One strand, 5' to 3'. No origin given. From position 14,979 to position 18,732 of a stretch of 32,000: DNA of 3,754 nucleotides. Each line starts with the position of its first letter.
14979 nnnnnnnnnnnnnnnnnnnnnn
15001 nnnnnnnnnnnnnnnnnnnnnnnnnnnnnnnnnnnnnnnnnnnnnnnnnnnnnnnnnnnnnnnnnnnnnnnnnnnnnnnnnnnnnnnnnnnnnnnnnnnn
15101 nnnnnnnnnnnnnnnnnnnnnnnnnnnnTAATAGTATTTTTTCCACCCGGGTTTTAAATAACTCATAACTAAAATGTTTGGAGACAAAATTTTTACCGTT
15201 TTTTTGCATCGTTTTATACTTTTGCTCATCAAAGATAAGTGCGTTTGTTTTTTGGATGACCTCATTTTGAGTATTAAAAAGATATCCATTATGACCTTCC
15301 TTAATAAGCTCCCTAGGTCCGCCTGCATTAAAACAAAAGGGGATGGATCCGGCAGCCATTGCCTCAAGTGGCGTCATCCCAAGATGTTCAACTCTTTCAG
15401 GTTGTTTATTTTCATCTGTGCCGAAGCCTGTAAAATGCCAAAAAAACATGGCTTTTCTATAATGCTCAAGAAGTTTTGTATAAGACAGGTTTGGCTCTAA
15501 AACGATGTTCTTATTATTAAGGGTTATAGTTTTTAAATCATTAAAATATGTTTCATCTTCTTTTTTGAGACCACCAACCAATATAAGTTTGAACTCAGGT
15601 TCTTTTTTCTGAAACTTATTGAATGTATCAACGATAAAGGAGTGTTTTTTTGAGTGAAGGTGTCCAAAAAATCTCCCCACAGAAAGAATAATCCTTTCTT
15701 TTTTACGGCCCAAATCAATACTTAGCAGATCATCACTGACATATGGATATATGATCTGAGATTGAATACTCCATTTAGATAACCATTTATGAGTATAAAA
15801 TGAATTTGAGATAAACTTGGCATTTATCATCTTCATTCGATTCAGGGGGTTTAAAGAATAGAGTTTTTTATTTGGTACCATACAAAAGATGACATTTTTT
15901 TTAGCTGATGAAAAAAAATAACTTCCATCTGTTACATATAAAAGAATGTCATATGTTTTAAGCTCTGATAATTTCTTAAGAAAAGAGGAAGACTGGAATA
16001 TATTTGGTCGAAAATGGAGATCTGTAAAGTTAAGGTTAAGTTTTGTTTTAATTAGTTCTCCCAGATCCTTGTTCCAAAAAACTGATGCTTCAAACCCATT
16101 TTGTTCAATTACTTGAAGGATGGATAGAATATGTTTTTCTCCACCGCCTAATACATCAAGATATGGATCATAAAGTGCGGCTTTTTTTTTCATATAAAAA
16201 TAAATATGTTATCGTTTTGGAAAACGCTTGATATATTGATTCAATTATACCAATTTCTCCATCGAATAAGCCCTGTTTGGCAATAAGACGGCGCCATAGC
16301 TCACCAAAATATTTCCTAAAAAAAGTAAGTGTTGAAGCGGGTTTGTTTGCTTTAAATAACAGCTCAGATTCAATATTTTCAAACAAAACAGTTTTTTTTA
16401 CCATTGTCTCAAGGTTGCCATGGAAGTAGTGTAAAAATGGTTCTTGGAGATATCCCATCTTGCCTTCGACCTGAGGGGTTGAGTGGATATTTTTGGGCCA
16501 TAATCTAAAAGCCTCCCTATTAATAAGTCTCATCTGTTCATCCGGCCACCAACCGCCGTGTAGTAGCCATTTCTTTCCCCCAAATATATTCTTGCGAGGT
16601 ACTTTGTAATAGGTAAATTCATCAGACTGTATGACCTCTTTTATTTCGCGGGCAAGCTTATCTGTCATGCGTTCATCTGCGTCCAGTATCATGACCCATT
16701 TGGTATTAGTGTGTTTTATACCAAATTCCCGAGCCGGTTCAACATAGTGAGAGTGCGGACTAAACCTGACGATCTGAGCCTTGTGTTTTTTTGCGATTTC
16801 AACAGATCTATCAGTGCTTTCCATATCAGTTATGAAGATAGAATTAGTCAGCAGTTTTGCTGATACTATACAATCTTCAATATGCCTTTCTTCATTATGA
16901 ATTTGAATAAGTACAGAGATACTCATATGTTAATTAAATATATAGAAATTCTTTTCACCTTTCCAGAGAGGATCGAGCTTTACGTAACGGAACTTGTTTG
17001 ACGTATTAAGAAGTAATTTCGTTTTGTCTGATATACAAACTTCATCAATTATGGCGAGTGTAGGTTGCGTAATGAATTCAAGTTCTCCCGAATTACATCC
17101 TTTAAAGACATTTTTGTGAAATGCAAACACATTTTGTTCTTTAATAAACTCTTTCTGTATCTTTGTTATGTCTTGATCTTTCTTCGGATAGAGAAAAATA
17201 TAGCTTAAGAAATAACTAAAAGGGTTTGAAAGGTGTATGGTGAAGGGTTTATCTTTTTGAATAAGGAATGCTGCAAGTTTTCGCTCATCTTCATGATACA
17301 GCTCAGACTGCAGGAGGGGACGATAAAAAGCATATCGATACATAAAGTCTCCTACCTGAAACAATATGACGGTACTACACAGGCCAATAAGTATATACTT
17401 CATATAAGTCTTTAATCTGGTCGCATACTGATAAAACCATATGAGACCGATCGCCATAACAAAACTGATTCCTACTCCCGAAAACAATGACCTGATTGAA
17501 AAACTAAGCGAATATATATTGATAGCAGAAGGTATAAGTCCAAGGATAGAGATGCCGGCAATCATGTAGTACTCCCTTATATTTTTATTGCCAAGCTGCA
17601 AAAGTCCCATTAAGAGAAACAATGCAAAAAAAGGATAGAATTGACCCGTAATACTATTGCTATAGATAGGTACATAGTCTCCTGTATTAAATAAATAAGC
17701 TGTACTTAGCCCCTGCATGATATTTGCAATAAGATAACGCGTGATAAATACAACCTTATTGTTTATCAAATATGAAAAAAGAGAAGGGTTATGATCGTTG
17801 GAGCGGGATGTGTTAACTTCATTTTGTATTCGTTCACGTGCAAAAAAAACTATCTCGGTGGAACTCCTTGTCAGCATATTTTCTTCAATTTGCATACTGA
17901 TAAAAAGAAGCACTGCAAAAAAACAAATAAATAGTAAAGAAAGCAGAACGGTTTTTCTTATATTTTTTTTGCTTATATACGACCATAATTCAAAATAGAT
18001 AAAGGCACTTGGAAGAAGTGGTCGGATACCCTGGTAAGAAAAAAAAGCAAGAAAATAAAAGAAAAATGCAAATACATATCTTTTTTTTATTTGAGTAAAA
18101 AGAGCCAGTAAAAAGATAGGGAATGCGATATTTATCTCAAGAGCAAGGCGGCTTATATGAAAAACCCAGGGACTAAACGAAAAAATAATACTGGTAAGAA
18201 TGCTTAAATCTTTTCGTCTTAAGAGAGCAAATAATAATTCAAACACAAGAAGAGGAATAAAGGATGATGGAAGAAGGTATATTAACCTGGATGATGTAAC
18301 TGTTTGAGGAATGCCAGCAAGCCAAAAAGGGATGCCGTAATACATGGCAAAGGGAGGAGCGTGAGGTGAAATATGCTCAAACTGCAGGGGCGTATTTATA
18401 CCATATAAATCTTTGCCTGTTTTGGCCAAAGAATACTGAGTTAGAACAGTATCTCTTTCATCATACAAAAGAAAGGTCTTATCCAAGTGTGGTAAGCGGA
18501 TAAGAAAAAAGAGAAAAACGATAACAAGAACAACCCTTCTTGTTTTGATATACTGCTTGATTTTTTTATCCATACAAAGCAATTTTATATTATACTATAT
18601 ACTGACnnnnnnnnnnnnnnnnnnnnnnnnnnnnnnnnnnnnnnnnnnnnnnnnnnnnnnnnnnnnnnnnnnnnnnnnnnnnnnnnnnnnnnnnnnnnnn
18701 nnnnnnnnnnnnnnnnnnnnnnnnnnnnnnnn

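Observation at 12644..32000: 19-kb envelope-glycosylation island packed with nine GT-C-type membrane proteins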

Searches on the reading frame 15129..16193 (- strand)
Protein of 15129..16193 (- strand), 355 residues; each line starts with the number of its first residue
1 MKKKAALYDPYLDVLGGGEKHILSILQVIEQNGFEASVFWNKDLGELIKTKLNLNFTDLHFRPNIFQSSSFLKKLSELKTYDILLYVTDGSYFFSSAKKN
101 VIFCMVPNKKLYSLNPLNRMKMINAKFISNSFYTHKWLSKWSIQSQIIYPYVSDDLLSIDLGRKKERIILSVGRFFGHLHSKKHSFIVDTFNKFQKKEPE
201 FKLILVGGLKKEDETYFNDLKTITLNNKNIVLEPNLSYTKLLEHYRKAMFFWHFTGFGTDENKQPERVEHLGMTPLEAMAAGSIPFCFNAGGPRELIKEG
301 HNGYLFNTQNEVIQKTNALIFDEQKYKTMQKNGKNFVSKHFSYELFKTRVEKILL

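Call 6: search_protein_families(library=pfam, max_evalue=0.01, proteins=[window:15129-16193:-])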
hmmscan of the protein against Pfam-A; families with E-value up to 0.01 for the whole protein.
window:15129-16193:- (355 aa): 3 families
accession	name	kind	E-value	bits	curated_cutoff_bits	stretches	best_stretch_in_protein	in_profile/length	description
PF00534.26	Glycos_transf_1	-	1.1e-22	80.8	26.4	1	163-335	12-171/172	Glycosyl transferases group 1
PF13692.12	Glyco_trans_1_4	-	1.1e-12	48.8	27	1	167-319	2-139/142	Glycosyl transferases group 1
PF13524.12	Glyco_trans_1_2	-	0.00044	20.7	25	1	197-344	11-136/144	Glycosyl transferase-like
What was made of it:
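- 15126..16193 (-): G2, GT4 (GT-B fold) glycosyltransferase. Glycos_transf_1 80.8 bits (call 6).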

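Call 24: search_protein_families(library=ncbifam, max_evalue=0.01, proteins=[window:15129-16193:-])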
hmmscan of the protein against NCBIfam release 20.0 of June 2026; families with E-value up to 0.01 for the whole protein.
window:15129-16193:- (355 aa): 20 families
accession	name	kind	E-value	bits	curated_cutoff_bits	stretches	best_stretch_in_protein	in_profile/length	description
TIGR04063.1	stp3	hypoth_equivalog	4e-15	55.6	442.05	1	152-343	199-381/397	TIGR04063 family PEP-CTERM/XrtA system glycosyltransferase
TIGR03999.1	thiol_BshA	equivalog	7.8e-10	38.2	273.7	1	267-347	281-363/375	N-acetyl-alpha-D-glucosaminyl L-malate synthase BshA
TIGR02472.1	sucr_P_syn_N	equivalog_domain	5.1e-09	35.5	576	1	267-345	349-429/439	sucrose-phosphate synthase, putative, glycosyltransferase domain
NF041876.1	EPS_EpsE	equivalog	8.5e-09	35.1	400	1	180-344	225-383/389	exopolysaccharide biosynthesis GT4 family glycosyltransferase EpsE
NF038229.1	Glyco4_Geo_Pelo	equivalog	5.9e-08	32.1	400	1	274-344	253-323/338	GPMC system family 4 glycosyltransferase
NF047880.1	glyco_SdgA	exception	6.2e-08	31.6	800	1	148-344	297-478/488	serine-aspartate repeat adhesin O-glycosyltransferase SdgA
NF012028.0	PRK15484.1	subfamily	2.4e-07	30.2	618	1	165-353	192-374/380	lipopolysaccharide N-acetylglucosaminyltransferase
TIGR03088.1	stp2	hypoth_equivalog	2e-05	23.8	409.05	1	268-345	282-361/374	TIGR03088 family PEP-CTERM/XrtA system glycosyltransferase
TIGR02470.1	sucr_synth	equivalog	2.9e-05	22.4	810.4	1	264-346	649-737/784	sucrose synthase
NF007396.0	PRK09922.1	equivalog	5.3e-05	22.2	385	1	269-347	270-349/361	lipopolysaccharide 1,6-galactosyltransferase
NF041139.1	TreT_Thcocales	equivalog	0.00013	20.9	775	1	186-342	246-397/412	trehalose synthase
NF049988.1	MGlcDAGSynMgs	equivalog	0.00016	21.2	400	1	163-353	210-383/398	alpha-monoglucosyldiacylglycerol synthase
TIGR02149.1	glgA_Coryne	subfamily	0.00017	20.8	302.4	1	268-349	293-382/391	glycogen synthase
TIGR02095.1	glgA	subfamily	0.00017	20.4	328.45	1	165-338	293-458/477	glycogen/starch synthase, ADP-glucose type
TIGR04157.1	glyco_rSAM_CFB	subfamily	0.00026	20.1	400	1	164-353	225-405/406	TIGR04157 family glycosyltransferase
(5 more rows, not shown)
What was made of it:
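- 15126..16193 (-): Weak NCBIfam hits include glycolipid synthases such as Mgs (1.6e-4) (call 24).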

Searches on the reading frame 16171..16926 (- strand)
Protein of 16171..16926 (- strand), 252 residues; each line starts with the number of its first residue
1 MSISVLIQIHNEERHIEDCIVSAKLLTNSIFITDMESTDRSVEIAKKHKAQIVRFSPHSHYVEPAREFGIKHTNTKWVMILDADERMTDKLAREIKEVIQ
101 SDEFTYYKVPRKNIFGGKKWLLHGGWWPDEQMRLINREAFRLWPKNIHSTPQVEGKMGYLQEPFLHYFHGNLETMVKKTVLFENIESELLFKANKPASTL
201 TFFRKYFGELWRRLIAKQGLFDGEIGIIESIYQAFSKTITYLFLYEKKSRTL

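Call 6: search_protein_families(library=pfam, max_evalue=0.01, proteins=[window:16171-16926:-])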
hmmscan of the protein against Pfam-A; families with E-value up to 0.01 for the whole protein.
window:16171-16926:- (252 aa): 2 families
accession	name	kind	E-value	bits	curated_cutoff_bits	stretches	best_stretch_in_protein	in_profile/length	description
PF00535.33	Glycos_transf_2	-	2.9e-15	57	23.3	1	4-148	1-150/168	Glycosyl transferase family 2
PF13704.12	Glyco_tranf_2_4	-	0.00032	21.6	27.5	1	11-88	2-85/98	Glycosyl transferase family 2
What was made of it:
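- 16168..16926 (-): G3, GT2 glycosyltransferase, paralogue of G5. Glycos_transf_2 57 bits (call 6).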

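Call 24: search_protein_families(library=ncbifam, max_evalue=0.01, proteins=[window:16171-16926:-])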
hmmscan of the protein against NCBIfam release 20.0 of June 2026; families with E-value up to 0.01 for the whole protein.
window:16171-16926:- (252 aa): 5 families
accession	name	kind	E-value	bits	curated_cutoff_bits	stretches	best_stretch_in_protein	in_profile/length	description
TIGR04283.1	glyco_like_mftF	equivalog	1.7e-09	37.6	182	1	3-103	1-101/221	TIGR04283 family arsenosugar biosynthesis glycosyltransferase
NF007482.0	PRK10073.1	equivalog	9.9e-08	31.3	423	1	2-103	7-114/334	glycosyltransferase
TIGR04195.1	S_glycosyl_SunS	equivalog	7.7e-07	28.3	350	1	2-99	58-155/421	SunS family peptide S-glycosyltransferase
TIGR04182.1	glyco_TIGR04182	equivalog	4.8e-05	22.9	325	1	3-94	2-92/293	S-layer glycoprotein N-glycosyltransferase AglJ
NF047683.1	TeichurnBiosyTuaG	equivalog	0.0015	18.2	400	1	3-102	8-115/252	teichuronic acid biosynthesis protein TuaG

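Call 44: search_solved_structures(query=window:16171-16926:-, max_evalue=0.01)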
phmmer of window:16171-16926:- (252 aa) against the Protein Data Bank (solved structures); distinct sequences matched with E-value up to 0.01: 6.
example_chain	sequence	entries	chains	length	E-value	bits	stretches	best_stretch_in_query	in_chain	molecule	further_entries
22ao_A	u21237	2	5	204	1.3e-09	40.9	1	3-178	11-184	GmaR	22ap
7msp_A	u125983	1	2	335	7.4e-05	25.3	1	6-100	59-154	SPbeta prophage-derived glycosyltransferase SunS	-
7msn_A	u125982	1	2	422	0.00011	24.8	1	6-100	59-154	SPbeta prophage-derived glycosyltransferase SunS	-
2z87_A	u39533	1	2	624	0.00059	22.4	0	113-163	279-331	Chondroitin synthase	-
2z86_A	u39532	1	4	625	0.0006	22.4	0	113-163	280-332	Chondroitin synthase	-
7msk_A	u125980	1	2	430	0.008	18.7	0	3-97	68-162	Glyco_trans_2-like domain-containing protein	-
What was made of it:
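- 16168..16926 (-): Best solved relatives are GmaR (1.3e-9) and SunS (call 44).
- G3 and G5 resemble the protein-glycosylating GT2 enzymes GmaR and SunS (call 44).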

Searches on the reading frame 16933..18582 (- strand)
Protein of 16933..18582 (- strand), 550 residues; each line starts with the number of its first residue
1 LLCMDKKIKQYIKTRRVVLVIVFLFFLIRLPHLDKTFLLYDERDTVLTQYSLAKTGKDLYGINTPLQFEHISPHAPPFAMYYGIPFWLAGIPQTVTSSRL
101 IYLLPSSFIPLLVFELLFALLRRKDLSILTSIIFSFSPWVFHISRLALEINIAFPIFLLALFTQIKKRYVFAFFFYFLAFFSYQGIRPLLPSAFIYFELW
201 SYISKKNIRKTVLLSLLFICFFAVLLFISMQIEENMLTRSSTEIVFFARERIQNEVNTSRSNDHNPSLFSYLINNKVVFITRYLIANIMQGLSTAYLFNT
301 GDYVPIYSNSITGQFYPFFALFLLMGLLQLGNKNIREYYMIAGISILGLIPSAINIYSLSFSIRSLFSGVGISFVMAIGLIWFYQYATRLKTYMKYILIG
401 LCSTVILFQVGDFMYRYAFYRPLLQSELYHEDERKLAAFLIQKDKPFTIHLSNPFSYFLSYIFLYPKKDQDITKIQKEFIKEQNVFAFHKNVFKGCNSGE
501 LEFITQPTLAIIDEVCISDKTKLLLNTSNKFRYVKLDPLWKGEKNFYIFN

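Call 5: search_protein_families(library=pfam, max_evalue=0.01, proteins=[window:16933-18582:-])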
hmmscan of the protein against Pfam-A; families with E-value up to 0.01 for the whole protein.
window:16933-18582:- (550 aa): 0 families

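Call 9: search_protein_families(library=pfam, max_evalue=10, proteins=[window:16933-18582:-])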
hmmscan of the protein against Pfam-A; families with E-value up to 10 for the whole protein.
window:16933-18582:- (550 aa): 1 family
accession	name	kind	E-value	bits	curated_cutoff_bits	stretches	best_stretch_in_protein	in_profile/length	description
PF13139.11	DUF3981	-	0.62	10.9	25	1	5-53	16-65/115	Domain of unknown function (DUF3981)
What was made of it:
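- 16930..18573 (-): M2, GT-C of a PMT_2-like family, paralogue of M7. No direct Pfam hit (calls 5, 9).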

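Call 10: search_protein_families(library=ncbifam, max_evalue=1, proteins=[window:16933-18582:-])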
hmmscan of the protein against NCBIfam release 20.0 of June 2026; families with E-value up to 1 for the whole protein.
window:16933-18582:- (550 aa): 0 families

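Call 39: search_protein_representatives(protein=window:16933-18573:-)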
Query: 547 residues. Proteins with E-value up to 0.001 (for the whole library): 1911; up to 1e-10: 638; up to 1e-30: 34. The best 150 are listed.
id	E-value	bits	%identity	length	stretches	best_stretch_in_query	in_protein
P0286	6.8e-151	520.1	49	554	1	3-534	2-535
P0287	1.5e-130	453.0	42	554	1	7-519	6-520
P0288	1.0e-117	410.6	39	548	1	5-518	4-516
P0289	1.7e-105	370.3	41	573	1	7-496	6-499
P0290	1.8e-104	366.9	41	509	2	13-248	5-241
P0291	5.3e-98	345.6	57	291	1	4-289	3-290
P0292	5.7e-87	309.2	35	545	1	4-518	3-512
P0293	7.4e-87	308.8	36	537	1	8-473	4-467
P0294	2.3e-86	307.2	35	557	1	3-532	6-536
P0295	2.8e-86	306.9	38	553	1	4-494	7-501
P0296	5.0e-84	299.5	33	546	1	13-525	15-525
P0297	1.0e-82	295.2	38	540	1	7-495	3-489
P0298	6.0e-82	292.6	34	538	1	7-529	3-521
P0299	2.3e-78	280.8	35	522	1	13-486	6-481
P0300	8.0e-77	275.7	36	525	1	3-463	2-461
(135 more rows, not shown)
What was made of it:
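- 16930..18573 (-): The family has 1911 representatives (call 39).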

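Call 41: search_solved_structures(query=A3, max_evalue=1)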
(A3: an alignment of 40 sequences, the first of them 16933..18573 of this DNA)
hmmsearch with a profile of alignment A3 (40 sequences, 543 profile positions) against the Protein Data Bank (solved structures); distinct sequences matched with E-value up to 1: 0.

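Call 42: search_protein_families(library=pfam, alignment_id=A3, max_evalue=0.01)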
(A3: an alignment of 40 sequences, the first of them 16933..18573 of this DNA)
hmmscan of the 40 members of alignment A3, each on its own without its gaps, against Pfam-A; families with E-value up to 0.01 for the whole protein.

A. member 1, window:16933-18573:- (547 aa): 0 families

B. families by the number of members that match (of 40 scanned): 7 families
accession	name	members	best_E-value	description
PF13231.12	PMT_2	17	4.9e-15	Dolichyl-phosphate-mannose-protein mannosyltransferase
PF02366.24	PMT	8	9.1e-08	Dolichyl-phosphate-mannose-protein mannosyltransferase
PF14264.12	Glucos_trans_II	2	7.8e-07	Glucosyl transferase GtrII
PF19529.4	DUF6057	2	0.0019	Family of unknown function (DUF6057)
PF09852.15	DUF2079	1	0.00056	Predicted membrane protein (DUF2079)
PF14007.11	YtpI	1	0.0071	YtpI-like protein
PF10993.13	DUF2818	1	0.0073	Protein of unknown function (DUF2818)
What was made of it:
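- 16930..18573 (-): Of 40 members, 17 hit PMT_2 (best 4.9e-15) and 8 hit PMT (call 42).
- On GT-C superfamily (fold/clan level), all nine window membrane proteins: M2/M7: homologues hit PMT_2 and PMT (call 42).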
